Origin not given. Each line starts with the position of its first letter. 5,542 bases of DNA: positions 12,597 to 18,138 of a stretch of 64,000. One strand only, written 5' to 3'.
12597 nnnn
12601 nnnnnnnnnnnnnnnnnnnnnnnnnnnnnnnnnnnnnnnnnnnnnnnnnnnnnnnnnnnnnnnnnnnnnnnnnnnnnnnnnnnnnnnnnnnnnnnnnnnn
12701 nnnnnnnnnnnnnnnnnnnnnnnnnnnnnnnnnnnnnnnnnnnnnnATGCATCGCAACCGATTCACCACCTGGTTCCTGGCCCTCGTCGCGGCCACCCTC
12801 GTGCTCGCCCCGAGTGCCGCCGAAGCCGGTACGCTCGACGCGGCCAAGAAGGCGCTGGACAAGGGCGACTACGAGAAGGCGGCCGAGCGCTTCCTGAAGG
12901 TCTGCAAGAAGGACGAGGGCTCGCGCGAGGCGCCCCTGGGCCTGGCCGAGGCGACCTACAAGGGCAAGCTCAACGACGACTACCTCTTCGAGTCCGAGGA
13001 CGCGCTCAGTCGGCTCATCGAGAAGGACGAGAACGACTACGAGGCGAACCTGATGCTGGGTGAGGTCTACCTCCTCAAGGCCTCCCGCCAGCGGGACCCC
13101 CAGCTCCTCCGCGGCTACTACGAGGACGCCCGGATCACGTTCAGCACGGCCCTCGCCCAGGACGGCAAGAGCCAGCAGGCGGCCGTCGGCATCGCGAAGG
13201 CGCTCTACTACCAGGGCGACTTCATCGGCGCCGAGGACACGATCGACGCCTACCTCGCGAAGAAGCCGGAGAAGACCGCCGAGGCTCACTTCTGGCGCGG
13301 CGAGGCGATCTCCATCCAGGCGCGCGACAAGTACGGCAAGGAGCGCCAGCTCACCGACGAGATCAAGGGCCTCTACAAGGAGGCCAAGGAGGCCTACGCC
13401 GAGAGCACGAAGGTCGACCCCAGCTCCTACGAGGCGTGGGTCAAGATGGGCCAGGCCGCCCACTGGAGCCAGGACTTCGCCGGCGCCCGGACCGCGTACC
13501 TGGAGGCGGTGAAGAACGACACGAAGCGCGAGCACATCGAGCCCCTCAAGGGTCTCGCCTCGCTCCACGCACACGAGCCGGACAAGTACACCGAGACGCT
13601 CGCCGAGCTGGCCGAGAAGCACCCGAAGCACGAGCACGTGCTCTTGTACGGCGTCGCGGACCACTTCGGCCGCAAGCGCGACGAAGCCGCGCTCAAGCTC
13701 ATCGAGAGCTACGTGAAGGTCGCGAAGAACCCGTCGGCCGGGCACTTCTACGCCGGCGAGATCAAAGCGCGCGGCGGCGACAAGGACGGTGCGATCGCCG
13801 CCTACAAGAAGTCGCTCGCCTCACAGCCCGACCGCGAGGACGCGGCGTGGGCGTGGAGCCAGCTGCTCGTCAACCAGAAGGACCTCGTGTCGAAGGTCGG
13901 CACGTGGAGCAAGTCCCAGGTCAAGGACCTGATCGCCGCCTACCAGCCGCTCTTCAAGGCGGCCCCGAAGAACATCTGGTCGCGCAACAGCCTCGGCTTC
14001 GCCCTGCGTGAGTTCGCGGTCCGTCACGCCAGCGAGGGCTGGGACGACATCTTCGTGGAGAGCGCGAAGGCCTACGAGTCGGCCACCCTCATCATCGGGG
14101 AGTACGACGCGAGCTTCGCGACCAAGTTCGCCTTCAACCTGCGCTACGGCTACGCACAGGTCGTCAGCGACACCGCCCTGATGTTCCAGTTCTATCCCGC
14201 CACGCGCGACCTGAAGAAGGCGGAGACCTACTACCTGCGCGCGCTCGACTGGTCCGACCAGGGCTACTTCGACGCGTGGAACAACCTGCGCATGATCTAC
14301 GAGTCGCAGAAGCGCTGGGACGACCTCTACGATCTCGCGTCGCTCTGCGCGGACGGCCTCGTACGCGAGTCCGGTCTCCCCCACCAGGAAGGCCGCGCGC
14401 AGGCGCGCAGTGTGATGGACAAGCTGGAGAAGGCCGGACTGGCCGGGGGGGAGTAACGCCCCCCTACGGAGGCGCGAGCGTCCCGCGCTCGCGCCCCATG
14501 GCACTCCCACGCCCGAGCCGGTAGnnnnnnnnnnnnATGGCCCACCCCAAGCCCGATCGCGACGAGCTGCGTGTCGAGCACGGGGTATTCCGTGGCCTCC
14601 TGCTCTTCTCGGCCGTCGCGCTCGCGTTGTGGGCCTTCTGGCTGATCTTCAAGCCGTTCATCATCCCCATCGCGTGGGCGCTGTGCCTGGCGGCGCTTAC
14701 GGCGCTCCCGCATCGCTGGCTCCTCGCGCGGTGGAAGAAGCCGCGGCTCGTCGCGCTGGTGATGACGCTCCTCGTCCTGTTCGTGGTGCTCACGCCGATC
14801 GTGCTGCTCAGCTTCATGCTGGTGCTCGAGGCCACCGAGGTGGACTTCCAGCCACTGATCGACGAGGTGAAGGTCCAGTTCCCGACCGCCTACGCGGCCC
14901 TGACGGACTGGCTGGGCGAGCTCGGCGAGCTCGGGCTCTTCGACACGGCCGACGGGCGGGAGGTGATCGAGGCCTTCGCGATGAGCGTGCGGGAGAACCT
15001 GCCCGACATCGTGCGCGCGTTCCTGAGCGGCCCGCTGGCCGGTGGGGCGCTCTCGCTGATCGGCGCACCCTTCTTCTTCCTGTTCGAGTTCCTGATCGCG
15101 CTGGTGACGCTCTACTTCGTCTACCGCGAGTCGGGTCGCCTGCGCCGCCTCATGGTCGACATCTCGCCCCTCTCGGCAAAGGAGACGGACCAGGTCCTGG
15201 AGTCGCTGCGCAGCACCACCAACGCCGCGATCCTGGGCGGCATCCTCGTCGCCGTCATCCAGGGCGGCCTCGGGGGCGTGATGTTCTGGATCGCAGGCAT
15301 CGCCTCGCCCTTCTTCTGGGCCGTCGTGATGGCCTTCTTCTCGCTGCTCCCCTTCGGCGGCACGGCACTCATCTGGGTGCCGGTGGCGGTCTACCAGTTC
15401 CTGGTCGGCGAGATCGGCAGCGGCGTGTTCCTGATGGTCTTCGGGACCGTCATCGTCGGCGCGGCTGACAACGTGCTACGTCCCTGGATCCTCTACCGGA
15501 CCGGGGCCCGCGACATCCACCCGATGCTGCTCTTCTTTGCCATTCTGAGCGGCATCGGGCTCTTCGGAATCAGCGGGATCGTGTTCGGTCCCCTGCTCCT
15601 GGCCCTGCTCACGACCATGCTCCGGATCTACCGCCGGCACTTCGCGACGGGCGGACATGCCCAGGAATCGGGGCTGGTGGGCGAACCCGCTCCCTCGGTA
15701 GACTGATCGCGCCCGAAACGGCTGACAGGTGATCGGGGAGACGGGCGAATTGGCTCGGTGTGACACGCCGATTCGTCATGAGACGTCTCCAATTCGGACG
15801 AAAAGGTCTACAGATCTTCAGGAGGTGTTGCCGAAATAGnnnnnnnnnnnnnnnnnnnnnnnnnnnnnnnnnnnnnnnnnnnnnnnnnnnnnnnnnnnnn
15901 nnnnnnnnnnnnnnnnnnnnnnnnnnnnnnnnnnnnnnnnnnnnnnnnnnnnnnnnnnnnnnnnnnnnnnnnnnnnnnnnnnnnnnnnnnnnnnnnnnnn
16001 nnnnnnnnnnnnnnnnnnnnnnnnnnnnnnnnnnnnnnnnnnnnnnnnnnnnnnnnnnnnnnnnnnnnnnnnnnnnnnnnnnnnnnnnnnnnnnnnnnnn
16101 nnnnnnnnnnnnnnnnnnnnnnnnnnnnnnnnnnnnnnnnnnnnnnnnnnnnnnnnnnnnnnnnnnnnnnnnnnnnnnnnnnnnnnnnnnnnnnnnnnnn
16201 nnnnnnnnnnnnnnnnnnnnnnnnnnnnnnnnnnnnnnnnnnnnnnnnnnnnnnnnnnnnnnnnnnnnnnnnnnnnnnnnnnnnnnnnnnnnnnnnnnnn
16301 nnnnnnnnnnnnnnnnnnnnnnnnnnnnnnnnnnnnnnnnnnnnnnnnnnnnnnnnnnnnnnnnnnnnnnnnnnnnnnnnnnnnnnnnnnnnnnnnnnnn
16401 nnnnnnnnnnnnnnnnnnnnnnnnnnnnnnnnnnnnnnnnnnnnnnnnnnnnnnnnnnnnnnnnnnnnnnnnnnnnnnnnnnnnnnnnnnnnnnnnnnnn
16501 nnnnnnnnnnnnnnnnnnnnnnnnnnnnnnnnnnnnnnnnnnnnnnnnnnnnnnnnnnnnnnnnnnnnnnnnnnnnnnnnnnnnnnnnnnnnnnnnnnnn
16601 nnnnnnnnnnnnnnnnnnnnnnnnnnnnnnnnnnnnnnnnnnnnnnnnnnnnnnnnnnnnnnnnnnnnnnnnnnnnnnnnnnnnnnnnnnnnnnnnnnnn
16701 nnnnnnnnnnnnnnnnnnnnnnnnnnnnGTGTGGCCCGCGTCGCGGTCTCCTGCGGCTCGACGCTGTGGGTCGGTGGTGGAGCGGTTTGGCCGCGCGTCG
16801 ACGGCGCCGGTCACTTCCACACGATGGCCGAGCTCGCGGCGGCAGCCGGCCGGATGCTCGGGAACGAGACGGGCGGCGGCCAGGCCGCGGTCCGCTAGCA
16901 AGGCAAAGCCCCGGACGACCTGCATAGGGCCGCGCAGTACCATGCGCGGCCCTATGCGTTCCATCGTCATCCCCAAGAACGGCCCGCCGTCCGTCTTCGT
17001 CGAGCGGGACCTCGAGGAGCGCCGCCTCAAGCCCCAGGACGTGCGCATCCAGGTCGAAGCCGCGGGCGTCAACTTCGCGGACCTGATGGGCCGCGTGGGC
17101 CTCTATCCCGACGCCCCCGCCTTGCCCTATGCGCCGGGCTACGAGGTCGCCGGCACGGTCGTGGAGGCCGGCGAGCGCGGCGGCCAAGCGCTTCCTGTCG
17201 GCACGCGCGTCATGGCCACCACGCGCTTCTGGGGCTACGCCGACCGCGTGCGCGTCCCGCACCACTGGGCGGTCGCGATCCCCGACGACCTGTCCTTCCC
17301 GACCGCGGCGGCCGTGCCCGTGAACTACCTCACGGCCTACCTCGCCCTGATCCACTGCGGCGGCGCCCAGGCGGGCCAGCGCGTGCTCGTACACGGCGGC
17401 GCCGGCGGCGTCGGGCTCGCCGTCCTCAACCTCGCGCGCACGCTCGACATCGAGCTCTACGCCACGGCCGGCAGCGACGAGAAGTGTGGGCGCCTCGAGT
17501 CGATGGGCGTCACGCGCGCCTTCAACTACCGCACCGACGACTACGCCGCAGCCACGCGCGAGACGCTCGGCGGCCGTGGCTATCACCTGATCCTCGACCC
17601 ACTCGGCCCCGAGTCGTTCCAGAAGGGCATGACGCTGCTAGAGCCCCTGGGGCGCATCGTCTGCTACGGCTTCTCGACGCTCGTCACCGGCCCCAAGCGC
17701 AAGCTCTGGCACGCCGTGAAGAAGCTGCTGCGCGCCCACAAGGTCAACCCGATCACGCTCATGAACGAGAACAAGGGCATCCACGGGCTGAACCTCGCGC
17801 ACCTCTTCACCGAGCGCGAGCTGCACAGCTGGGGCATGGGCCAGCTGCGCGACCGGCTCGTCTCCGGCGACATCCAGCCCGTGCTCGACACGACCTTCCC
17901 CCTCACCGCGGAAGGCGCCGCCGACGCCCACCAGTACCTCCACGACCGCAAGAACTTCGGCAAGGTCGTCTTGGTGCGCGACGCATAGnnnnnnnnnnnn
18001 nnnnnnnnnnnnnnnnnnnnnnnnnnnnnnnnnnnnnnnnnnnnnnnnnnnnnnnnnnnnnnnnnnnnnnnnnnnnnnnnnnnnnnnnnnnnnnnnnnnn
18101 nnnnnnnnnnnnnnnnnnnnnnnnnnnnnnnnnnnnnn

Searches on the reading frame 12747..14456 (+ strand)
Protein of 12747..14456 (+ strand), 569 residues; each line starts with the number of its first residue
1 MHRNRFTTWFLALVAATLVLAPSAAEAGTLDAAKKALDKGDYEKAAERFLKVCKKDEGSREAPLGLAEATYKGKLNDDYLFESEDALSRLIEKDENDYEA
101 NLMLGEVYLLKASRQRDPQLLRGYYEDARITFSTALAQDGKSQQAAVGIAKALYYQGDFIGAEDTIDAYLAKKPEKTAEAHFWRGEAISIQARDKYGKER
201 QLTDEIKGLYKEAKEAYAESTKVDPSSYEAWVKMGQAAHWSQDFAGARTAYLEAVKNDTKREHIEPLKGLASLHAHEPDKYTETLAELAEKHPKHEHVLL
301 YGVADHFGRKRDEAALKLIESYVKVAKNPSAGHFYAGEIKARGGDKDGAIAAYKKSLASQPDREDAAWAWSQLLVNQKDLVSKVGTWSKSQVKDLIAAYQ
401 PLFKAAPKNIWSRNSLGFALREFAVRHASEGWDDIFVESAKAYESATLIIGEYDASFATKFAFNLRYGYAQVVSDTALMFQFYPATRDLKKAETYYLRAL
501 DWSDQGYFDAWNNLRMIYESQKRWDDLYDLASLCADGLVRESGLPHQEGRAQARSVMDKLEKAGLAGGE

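Call 13: search_protein_families(library=pfam, proteins=[window:12747-14456:+])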
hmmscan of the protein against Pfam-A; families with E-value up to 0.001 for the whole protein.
window:12747-14456:+ (569 aa): 10 families
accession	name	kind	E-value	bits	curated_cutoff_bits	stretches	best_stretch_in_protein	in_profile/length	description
PF13432.12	TPR_16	-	3.7e-17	62.9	32.7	1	208-258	11-61/65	Tetratricopeptide repeat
PF14559.12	TPR_19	-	3.1e-14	53.5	25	0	123-179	5-60/68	Tetratricopeptide repeat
PF07719.23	TPR_2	-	4.3e-12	45.6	27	0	229-258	2-31/34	Tetratricopeptide repeat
PF13428.12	TPR_14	-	1.9e-11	43.9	23.5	0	208-236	15-43/44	Tetratricopeptide repeat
PF13414.12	TPR_11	-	4.2e-07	30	26.8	0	207-237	7-37/42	TPR repeat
PF13431.12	TPR_17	-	4.5e-07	30.1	24.4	0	89-110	4-25/34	Tetratricopeptide repeat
PF23914.1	TPR_CcmH_CycH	-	8.9e-06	26.1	42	0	335-379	55-99/158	Cytochrome c-type biogenesis protein H TPR domain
PF13181.12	TPR_8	-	3.5e-05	24.1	25.7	0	207-226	14-33/34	Tetratricopeptide repeat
PF24575.1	TPR_Slam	-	0.00039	21.3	35.2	0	315-379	31-96/104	Surface lipoprotein assembly modifier, N-terminal TPR repeats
PF13174.12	TPR_6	-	0.00072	20.5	26.3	0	334-362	4-32/33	Tetratricopeptide repeat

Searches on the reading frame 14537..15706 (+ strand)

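Call 13: search_protein_families(library=pfam, proteins=[window:14537-15706:+])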
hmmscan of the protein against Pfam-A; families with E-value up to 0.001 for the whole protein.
window:14537-15706:+ (389 aa): 1 family
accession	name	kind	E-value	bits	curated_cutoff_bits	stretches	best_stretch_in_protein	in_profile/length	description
PF01594.21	AI-2E_transport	-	7.4e-48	163.8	34.3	1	22-365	2-326/327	AI-2E family transporter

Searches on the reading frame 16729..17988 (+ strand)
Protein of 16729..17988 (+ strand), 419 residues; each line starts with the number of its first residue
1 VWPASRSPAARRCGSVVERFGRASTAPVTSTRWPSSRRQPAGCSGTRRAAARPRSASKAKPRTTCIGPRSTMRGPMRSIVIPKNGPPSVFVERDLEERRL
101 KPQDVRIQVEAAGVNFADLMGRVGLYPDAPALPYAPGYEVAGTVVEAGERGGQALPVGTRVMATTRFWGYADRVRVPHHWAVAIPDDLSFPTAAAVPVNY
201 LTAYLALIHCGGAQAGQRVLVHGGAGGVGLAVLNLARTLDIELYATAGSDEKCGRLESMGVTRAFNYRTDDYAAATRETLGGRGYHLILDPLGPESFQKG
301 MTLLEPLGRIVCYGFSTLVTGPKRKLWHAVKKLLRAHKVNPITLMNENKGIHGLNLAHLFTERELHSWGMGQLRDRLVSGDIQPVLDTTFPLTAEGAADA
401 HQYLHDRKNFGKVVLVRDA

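Call 13: search_protein_families(library=pfam, proteins=[window:16729-17988:+])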
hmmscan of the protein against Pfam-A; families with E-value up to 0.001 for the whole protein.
window:16729-17988:+ (419 aa): 3 families
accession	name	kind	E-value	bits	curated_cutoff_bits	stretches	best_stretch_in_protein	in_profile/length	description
PF13602.12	ADH_zinc_N_2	-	8.5e-18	66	27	1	260-415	2-134/134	Zinc-binding dehydrogenase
PF00107.32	ADH_zinc_N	-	1.5e-16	60.9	31.8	1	227-316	1-91/129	Zinc-binding dehydrogenase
PF08240.17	ADH_N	-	1.3e-11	45.1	23.5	1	101-186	1-104/104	Alcohol dehydrogenase GroES-like domain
